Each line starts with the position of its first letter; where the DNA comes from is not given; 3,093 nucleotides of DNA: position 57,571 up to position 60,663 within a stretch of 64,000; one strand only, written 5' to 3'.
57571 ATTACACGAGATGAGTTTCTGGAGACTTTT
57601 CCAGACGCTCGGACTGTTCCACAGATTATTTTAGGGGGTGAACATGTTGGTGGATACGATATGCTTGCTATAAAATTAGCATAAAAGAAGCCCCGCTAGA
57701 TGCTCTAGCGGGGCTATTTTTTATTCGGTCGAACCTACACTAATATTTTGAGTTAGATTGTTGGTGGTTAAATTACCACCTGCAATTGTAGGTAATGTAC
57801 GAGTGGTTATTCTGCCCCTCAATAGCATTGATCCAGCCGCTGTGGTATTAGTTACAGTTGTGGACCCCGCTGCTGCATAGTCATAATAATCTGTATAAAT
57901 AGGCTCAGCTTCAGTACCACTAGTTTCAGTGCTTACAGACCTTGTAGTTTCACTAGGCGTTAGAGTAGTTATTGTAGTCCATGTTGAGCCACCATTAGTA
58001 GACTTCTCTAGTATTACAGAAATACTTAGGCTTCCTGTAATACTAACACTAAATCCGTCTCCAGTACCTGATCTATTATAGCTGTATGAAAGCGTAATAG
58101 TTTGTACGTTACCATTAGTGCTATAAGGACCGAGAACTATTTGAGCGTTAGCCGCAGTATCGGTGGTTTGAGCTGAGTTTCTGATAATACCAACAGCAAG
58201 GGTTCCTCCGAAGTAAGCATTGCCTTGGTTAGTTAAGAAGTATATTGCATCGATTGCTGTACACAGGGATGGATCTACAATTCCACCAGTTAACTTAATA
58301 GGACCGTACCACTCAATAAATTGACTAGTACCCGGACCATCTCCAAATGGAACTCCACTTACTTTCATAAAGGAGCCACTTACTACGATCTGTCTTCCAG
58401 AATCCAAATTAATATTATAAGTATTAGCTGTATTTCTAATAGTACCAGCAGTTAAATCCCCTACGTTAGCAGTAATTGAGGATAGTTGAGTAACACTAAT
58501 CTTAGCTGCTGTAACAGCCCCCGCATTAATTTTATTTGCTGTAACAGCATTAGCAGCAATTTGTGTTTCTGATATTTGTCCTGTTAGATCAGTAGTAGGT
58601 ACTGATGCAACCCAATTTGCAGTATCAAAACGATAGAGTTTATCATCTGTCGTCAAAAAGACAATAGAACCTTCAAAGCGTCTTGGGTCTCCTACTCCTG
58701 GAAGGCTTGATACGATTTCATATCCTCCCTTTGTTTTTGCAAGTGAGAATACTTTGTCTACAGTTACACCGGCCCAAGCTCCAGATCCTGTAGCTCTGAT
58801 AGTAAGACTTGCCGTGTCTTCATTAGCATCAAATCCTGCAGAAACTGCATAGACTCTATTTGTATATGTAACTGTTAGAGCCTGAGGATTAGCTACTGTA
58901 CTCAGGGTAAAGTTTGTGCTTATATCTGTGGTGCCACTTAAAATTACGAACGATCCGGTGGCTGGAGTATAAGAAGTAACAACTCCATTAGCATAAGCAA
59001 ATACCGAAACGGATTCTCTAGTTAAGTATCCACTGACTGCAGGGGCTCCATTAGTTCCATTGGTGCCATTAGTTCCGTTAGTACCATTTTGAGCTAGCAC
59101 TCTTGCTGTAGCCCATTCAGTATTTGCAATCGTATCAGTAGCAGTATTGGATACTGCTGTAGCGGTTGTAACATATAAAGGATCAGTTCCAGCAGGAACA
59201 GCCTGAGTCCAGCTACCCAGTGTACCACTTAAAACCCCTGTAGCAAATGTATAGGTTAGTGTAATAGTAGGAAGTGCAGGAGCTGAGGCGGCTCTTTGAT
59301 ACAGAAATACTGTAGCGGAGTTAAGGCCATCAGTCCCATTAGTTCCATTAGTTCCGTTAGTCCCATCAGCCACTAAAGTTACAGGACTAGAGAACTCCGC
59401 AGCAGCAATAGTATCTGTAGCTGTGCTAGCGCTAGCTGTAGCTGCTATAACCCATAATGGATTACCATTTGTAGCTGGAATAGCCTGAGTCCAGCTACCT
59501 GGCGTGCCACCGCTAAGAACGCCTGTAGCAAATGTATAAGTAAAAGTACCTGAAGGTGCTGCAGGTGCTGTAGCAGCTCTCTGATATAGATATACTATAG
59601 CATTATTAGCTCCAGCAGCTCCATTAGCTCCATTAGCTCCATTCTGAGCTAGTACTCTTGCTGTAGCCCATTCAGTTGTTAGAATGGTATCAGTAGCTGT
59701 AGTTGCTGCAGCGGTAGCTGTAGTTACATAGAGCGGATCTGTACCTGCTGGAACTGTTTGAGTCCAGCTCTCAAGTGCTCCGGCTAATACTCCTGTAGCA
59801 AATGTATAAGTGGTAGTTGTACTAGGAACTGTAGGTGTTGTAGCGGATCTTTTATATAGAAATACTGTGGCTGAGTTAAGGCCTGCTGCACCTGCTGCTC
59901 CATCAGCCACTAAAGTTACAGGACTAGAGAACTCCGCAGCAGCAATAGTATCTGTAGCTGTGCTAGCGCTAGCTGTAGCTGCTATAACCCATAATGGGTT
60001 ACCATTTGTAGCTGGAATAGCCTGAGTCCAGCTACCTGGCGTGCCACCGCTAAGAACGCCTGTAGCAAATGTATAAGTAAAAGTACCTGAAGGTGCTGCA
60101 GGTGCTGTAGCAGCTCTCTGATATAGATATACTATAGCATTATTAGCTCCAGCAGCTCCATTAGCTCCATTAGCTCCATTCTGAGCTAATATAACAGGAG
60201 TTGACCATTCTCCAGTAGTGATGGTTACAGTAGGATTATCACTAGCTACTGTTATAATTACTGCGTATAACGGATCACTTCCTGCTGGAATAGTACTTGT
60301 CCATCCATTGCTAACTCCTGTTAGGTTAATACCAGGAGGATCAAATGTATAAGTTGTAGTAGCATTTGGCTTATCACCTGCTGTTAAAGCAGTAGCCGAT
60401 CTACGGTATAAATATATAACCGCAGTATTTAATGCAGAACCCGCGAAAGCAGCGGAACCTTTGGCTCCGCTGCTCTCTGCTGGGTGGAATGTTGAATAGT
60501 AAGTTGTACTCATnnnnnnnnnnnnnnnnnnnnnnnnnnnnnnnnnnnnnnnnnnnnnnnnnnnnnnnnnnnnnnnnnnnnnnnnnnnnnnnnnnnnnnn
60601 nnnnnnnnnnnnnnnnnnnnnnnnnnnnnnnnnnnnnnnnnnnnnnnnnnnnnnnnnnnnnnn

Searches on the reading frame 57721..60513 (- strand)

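Call 44: search_protein_families(library=phrogs, proteins=[window:57721-60513:-], max_evalue=0.00001)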
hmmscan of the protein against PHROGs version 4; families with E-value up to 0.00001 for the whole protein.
window:57721-60513:- (930 aa): 1 family
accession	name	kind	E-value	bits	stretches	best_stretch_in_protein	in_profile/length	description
phrog_23593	-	tail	2.8e-21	75.1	2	641-856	1931-2136/2201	tail protein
